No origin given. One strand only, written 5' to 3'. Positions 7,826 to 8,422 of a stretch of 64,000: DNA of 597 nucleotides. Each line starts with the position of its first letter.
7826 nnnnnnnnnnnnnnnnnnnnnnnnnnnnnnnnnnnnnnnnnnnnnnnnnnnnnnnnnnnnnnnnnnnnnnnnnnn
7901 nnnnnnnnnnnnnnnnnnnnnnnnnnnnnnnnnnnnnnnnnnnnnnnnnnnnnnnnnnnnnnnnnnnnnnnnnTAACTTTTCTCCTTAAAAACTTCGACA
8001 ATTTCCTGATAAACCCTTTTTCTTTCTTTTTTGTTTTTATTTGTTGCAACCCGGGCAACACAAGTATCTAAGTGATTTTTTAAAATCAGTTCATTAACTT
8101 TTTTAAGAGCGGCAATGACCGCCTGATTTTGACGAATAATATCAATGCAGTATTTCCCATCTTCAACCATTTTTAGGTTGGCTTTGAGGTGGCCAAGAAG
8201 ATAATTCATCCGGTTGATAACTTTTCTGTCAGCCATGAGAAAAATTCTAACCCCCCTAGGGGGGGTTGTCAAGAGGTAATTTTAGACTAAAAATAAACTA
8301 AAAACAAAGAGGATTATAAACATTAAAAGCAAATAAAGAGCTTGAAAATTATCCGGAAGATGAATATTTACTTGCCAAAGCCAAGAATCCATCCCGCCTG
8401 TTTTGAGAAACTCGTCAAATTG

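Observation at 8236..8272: Perfect C7-TA-G6 palindrome filling the 17-bp spacer of the csoR promoter: a candidate CsoR operator on a leaderless transcript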

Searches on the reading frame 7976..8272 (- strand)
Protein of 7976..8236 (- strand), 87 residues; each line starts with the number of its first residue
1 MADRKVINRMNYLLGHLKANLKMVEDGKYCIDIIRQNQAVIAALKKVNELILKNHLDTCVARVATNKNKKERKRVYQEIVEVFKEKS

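Call 5: search_protein_families(library=pfam, proteins=[window:7976-8236:-], max_evalue=0.01)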
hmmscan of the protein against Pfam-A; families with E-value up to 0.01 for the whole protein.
window:7976-8236:- (87 aa): 2 families
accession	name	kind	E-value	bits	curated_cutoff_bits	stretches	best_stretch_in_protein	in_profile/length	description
PF02583.22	Trns_repr_metal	-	3.5e-19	69.4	22.8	1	4-84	3-77/78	Metal-sensitive transcriptional repressor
PF19021.5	Cmr7A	-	0.0051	17.1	27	1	20-84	122-186/197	CRISPR system CMR subunit Cmr7 1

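Call 6: find_homologous_proteins(query=window:7976-8236:-, max_evalue=0.00001)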
Query window:7976-8236:- (87 aa): 286 proteins with E <= 0.00001 among 286 candidates; the best 120 are listed.
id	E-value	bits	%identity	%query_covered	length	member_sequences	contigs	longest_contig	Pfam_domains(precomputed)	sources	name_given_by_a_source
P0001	5.6e-42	159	100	90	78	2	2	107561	PF02583.23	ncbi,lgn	-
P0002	1.2e-38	148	80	99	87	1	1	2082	PF02583.23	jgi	jgi:DNA-binding FrmR family transcriptional regulator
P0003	2.1e-38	147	79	100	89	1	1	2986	PF02583.23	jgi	jgi:DNA-binding FrmR family transcriptional regulator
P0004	4.6e-38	146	77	99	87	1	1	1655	PF02583.23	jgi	jgi:DNA-binding FrmR family transcriptional regulator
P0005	1.8e-37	144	77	100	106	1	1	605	PF02583.23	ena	-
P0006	2.8e-37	144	86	90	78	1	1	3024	PF02583.23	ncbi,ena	-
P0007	3.5e-37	143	78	99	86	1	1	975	PF02583.23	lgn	-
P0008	6.9e-37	142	72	100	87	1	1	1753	PF02583.23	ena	-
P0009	7.0e-37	142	78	100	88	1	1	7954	PF02583.23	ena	-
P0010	9.9e-37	142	76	99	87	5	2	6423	PF02583.23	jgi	-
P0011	1.0e-36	142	75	98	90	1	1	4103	PF02583.23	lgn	-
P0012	1.2e-36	142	75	100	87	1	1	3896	PF02583.23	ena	-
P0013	1.9e-36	141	76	100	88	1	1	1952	PF02583.23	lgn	-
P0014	2.5e-36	141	74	99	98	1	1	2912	PF02583.23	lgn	-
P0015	2.9e-36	141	72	99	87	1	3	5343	PF02583.23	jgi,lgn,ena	jgi:DNA-binding FrmR family transcriptional regulator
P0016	2.9e-36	141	74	99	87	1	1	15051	PF02583.23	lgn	-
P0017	3.1e-36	140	76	98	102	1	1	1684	PF02583.23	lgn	-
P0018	3.4e-36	140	74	99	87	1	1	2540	PF02583.23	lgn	-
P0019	3.4e-36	140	73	99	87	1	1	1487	PF02583.23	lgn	-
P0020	5.6e-36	140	73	99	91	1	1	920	PF02583.23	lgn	-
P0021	5.9e-36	140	77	100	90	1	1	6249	PF02583.23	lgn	-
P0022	6.2e-36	139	74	99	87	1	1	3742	PF02583.23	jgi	jgi:DNA-binding FrmR family transcriptional regulator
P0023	7.4e-36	139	75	98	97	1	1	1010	PF02583.23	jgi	jgi:DNA-binding FrmR family transcriptional regulator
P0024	7.8e-36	139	71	100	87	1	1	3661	PF02583.23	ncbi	ncbi:MAG: metal-sensing transcriptional repressor [Microgenomates group bacterium]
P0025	8.3e-36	139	77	99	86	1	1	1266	PF02583.23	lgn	-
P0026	8.7e-36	139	74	99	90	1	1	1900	PF02583.23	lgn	-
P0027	9.6e-36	139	72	100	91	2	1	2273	PF02583.23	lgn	-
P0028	1.3e-35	138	74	99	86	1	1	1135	PF02583.23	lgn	-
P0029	1.5e-35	138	74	97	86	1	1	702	PF02583.23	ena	-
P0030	1.5e-35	138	76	99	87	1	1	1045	PF02583.23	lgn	-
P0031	1.5e-35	138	70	100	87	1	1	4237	PF02583.23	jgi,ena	-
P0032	1.6e-35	138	73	99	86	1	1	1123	PF02583.23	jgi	jgi:DNA-binding FrmR family transcriptional regulator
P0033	1.7e-35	138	72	99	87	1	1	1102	PF02583.23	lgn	-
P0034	1.7e-35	138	72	99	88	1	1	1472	PF02583.23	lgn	-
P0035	2.1e-35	138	74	100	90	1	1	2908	PF02583.23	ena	-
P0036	2.2e-35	138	72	99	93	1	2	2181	PF02583.23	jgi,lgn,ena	-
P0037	2.2e-35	138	72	99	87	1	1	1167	PF02583.23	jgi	-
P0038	2.3e-35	138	71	99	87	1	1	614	PF02583.23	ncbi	-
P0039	2.4e-35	138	76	99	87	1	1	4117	PF02583.23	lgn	-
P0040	3.0e-35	137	71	100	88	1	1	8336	PF02583.23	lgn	-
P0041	3.6e-35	137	73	98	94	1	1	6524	PF02583.23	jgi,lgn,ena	-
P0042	3.9e-35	137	70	100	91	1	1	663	PF02583.23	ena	-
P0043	4.1e-35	137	74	98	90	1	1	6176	PF02583.23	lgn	-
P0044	4.3e-35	137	70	99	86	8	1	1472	PF02583.23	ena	-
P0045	4.3e-35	137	75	98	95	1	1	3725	PF02583.23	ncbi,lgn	-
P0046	4.9e-35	137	71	97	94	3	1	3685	PF02583.23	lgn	-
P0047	5.4e-35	136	73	97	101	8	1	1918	PF02583.23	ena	-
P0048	5.9e-35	136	69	99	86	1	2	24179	PF02583.23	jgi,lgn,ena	-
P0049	5.9e-35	136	74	99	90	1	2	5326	PF02583.23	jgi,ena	-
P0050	6.6e-35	136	70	100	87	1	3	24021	PF02583.23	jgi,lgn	-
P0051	8.3e-35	136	72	99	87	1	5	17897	PF02583.23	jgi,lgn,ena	-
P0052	8.5e-35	136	73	99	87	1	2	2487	PF02583.23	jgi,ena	-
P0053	8.7e-35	136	72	99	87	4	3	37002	PF02583.23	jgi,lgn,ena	-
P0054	9.2e-35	136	72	99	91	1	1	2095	PF02583.23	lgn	-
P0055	9.6e-35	136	76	95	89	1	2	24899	PF02583.23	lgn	-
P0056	1.1e-34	135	70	100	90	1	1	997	PF02583.23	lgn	-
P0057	1.2e-34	135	71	99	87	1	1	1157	PF02583.23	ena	-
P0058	1.4e-34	135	70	99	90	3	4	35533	PF02583.23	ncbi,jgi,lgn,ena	-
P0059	1.5e-34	135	71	99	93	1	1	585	PF02583.23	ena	-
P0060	1.5e-34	135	73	99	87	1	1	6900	PF02583.23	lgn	-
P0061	1.7e-34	135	71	99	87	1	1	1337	PF02583.23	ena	-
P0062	1.7e-34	135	71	99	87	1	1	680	PF02583.23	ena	-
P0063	1.8e-34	135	73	99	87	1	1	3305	PF02583.23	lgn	-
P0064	1.9e-34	135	71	99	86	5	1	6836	PF02583.23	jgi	jgi:DNA-binding FrmR family transcriptional regulator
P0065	2.7e-34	134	69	100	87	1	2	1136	PF02583.23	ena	-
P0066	2.9e-34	134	74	98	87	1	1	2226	PF02583.23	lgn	-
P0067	2.9e-34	134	71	100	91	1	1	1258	PF02583.23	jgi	jgi:DNA-binding FrmR family transcriptional regulator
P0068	3.6e-34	134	71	99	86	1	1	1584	PF02583.23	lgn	-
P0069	3.9e-34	134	72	99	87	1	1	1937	PF02583.23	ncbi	-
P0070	3.9e-34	134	71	100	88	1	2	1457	PF02583.23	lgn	-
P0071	4.6e-34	134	69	99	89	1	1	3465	PF02583.23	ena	-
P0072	5.7e-34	133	69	100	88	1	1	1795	PF02583.23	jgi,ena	-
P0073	5.7e-34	133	68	100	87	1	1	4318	PF02583.23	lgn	-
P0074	5.9e-34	133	71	99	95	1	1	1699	PF02583.23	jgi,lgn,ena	-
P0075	6.4e-34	133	71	99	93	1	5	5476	PF02583.23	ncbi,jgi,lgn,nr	ncbi:metal-sensing transcriptional repressor [Candidatus Shapirobacteria bacterium]|nr:metal-sensing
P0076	6.8e-34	133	73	97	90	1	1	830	PF02583.23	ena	-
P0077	7.6e-34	133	73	93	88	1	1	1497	PF02583.23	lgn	-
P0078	8.6e-34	133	73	99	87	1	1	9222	PF02583.23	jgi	jgi:DNA-binding FrmR family transcriptional regulator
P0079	1.1e-33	132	76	95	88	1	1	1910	PF02583.23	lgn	-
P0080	1.1e-33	132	73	97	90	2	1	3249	PF02583.23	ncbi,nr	ncbi:metal-sensing transcriptional repressor [Candidatus Gottesmanbacteria bacterium]|nr:metal-sensi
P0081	1.6e-33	132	69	100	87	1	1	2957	PF02583.23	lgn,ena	-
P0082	2.0e-33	131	70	94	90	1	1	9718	PF02583.23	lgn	-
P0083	2.4e-33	131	65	99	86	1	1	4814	PF02583.23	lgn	-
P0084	2.4e-33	131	71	100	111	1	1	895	PF02583.23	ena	-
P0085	2.6e-33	131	80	87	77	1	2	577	PF02583.23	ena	-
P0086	2.6e-33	131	78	90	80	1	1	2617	PF02583.23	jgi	-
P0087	2.7e-33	131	73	94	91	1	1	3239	PF02583.23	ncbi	ncbi:MAG: metal-sensitive transcriptional regulator [Patescibacteria group bacterium]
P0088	2.8e-33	131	69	99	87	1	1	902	PF02583.23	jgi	jgi:DNA-binding FrmR family transcriptional regulator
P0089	3.0e-33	131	70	100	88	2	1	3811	PF02583.23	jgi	-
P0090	3.3e-33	131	71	99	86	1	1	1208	PF02583.23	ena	-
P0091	3.4e-33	131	71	99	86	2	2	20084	PF02583.23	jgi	-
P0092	3.5e-33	131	71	100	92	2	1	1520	PF02583.23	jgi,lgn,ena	-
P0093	4.4e-33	130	71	97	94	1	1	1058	PF02583.23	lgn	-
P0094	5.8e-33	130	69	100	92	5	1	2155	PF02583.23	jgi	jgi:CsoR family transcriptional regulator, copper-sensing transcriptional repressor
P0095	6.7e-33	130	73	95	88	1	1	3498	PF02583.23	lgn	-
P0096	6.9e-33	130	71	99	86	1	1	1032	PF02583.23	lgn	-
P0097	7.6e-33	130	78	89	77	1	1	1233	PF02583.23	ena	-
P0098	9.0e-33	129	72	98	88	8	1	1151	PF02583.23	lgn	-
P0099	1.5e-32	129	70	99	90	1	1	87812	PF02583.23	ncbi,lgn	-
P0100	1.5e-32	129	75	95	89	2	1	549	PF02583.23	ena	-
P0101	2.0e-32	128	71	95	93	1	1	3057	PF02583.23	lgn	-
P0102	2.7e-32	128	72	100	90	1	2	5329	PF02583.23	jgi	jgi:DNA-binding FrmR family transcriptional regulator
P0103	2.8e-32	128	69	100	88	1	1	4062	PF02583.23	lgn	-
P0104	2.9e-32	128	75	95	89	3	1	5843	PF02583.23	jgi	jgi:DNA-binding FrmR family transcriptional regulator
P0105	3.0e-32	128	68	98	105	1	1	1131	PF02583.23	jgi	jgi:DNA-binding FrmR family transcriptional regulator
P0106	3.2e-32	128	71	97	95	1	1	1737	PF02583.23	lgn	-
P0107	4.6e-32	127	72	100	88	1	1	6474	PF02583.23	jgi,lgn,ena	-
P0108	4.8e-32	127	73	94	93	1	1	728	PF02583.23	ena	-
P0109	4.9e-32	127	71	95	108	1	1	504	PF02583.23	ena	-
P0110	5.2e-32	127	71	99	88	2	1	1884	PF02583.23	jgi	jgi:DNA-binding FrmR family transcriptional regulator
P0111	5.2e-32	127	77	90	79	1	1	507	PF02583.23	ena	-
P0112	6.0e-32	127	69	99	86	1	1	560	PF02583.23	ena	-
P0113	6.3e-32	127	66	99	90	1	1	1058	PF02583.23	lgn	-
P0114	6.5e-32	127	65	97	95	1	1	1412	PF02583.23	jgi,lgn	jgi:DNA-binding FrmR family transcriptional regulator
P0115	1.4e-31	126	69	93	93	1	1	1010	PF02583.23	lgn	-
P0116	1.7e-31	125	76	90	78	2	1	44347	PF02583.23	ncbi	-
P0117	2.0e-31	125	74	89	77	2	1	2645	PF02583.23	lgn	-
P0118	2.1e-31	125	73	97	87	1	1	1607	PF02583.23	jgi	jgi:DNA-binding FrmR family transcriptional regulator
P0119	2.3e-31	125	74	89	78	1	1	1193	PF02583.23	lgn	-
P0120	2.7e-31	125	70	95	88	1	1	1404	PF02583.23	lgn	-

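Call 9: find_related_loci(query=A1, collection=genome_contigs, flank=6000)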
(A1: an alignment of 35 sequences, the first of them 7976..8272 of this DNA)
Query A1 (99 aa) in genome_contigs; peptide patterns used: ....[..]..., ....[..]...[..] (x = any residue, [..] = any of these).
600 stretches matched a pattern (row limit reached: there are more); 587 encode a relative of the query (tblastn E <= 1e-3); the best 80 are kept; 80 distinct loci.
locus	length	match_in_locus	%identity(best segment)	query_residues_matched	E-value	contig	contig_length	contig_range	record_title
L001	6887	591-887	73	1-99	3e-46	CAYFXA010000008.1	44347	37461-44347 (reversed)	MAG TPA_asm: uncultured Gammaproteobacteria bacterium isolate ERP108616_co1_405 genome assembly, contig: k119_1558328, w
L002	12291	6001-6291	71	2-98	8e-46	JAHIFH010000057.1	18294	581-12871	MAG: Patescibacteria group bacterium isolate KR11_0.1_MetaG.mb.78 KR11_0.1_MetaG.mb.78_k141_1027560, whole genome shotgu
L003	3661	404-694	68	1-97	9e-44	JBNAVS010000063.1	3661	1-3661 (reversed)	MAG: Microgenomates group bacterium isolate Kamch4342-D-MF-044 bin36_IDBA_re-assembly_contigs.fa-63, whole genome shotgu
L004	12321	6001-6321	59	1-99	4e-38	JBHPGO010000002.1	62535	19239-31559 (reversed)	Patescibacteria group bacterium isolate SAG AM-311-M21 NODE_2_length_62535_cov_31.519878, whole genome shotgun sequence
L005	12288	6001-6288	66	3-98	3e-38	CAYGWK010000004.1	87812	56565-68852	MAG TPA_asm: uncultured Gammaproteobacteria bacterium isolate ERP119294_co3_383 genome assembly, contig: NODE_51_length_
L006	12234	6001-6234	74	20-97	3e-37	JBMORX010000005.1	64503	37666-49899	MAG: Patescibacteria group bacterium isolate Betzabe_MAG191 MAG191_5, whole genome shotgun sequence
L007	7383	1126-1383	72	13-98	6e-37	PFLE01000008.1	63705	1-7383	MAG: Candidatus Shapirobacteria bacterium CG_4_10_14_0_8_um_filter_39_15 CG_4_10_14_0.8_um_filter_scaffold_138_c, whole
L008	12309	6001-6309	63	1-97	2e-36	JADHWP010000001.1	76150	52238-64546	MAG: Candidatus Shapirobacteria bacterium isolate BS750m-G30 BS-750m-C157, whole genome shotgun sequence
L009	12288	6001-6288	60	4-97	4e-35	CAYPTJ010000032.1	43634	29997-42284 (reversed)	MAG TPA_asm: uncultured Candidatus Saccharibacteria bacterium isolate SRP118108_co2_314 genome assembly, contig: k141_45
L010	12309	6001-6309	57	1-99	1e-34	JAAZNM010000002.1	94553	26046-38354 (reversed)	MAG: Candidatus Roizmanbacteria bacterium isolate AS27yjCOA_175 10912_AS27, whole genome shotgun sequence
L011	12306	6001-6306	57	1-99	1e-34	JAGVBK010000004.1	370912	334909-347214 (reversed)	MAG: Candidatus Shapirobacteria bacterium isolate DeMMO6_54 c_000000064601, whole genome shotgun sequence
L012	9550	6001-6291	53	3-98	3e-29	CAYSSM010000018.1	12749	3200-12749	MAG TPA_asm: uncultured Candidatus Saccharibacteria bacterium isolate SRP050083_co1_294 genome assembly, contig: NODE_22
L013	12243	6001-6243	57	16-96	7e-28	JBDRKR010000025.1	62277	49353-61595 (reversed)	MAG: Candidatus Nealsonbacteria bacterium isolate MEGAHIT-group-1.73 k141_13043860, whole genome shotgun sequence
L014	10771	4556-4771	67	4-71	5e-26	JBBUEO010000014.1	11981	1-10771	MAG: Patescibacteria group bacterium isolate H43-bin058_1 H43_bin058_1_000000000014, whole genome shotgun sequence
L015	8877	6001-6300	46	1-99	8e-26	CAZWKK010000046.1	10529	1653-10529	MAG TPA_asm: uncultured Anaerolinea sp. isolate SRP216815_co1_175 genome assembly, contig: NODE_8503_length_10529_cov_6.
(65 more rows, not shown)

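Call 12: search_solved_structures(query=window:7976-8236:-, max_evalue=0.001, show_alignments=4)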
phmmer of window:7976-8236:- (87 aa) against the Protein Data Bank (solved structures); distinct sequences matched with E-value up to 0.001: 8.
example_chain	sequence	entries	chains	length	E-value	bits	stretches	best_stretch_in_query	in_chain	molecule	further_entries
2hh7_A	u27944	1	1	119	2.4e-11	47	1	4-64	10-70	Hypothetical protein CsoR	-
4m1p_A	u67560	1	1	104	1.6e-10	44.4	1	5-83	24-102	Copper-sensitive operon repressor (CsoR)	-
3aai_A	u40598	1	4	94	1.5e-09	41.4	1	9-84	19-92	Copper homeostasis operon regulatory protein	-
5fmn_A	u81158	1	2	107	3.1e-09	40.3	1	4-78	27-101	INRS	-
6ahx_A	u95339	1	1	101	6.1e-07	33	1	4-68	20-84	Putative cytosolic protein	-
7mq1_A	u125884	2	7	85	2.5e-05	27.9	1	5-78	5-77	Copper-sensing transcriptional repressor csoR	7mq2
4adz_A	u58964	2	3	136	4.8e-05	27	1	7-66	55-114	CSOR | COPPER SENSITIVE OPERON REPRESSOR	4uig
7mq3_A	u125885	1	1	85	6.7e-05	26.6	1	5-78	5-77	Copper-sensing transcriptional repressor csoR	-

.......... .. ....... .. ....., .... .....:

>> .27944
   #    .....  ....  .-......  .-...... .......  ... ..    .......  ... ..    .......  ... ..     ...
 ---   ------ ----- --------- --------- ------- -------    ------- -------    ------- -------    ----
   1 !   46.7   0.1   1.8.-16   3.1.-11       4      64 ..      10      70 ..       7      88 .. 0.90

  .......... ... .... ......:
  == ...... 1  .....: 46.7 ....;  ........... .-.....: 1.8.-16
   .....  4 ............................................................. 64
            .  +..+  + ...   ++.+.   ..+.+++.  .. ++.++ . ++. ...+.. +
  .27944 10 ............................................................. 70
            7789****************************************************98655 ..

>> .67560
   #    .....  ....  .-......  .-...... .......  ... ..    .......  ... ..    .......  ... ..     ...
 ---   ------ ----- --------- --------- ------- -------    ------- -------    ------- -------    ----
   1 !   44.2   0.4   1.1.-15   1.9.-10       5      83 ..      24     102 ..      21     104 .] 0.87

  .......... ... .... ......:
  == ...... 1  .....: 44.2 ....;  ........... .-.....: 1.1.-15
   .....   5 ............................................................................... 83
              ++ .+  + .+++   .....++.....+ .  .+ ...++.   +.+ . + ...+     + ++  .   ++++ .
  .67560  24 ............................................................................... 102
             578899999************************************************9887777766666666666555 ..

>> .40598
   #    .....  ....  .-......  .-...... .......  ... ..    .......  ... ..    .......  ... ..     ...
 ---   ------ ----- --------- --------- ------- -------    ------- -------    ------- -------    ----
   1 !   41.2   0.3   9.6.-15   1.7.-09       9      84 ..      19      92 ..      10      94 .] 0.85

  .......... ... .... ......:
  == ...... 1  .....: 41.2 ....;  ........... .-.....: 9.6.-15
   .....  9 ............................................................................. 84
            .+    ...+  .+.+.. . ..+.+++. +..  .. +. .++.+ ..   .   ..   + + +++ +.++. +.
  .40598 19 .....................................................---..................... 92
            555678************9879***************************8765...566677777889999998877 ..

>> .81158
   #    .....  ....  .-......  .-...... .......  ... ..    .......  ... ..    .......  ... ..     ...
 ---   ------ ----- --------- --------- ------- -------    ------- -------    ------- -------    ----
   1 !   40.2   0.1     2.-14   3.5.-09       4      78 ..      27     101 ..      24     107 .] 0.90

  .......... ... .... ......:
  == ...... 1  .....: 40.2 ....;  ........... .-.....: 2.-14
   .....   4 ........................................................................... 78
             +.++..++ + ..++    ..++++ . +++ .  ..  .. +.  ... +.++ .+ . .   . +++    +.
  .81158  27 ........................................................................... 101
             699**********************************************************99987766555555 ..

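Call 34: find_encoding_contigs(protein=P0001, flank=1500, max_places=3)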
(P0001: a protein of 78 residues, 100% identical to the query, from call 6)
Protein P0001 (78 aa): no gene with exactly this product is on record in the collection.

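Call 35: search_protein_families(library=ncbifam, proteins=[window:7976-8236:-], max_evalue=0.01)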
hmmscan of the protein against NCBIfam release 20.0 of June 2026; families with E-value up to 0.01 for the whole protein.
window:7976-8236:- (87 aa): 3 families
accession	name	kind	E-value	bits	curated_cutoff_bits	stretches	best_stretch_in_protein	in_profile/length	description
NF052430.1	repress_RicR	exception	1e-11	45.3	175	1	8-71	13-76/93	copper-sensing transcriptional repressor RicR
NF008464.0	PRK11352.1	equivalog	0.0018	18.6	133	1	4-81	9-84/91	formaldehyde-responsive transcriptional repressor FrmR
NF011613.0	PRK15039.1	equivalog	0.0034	18.1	138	1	4-72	9-77/90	Ni(II)/Co(II)-binding transcriptional repressor RcnR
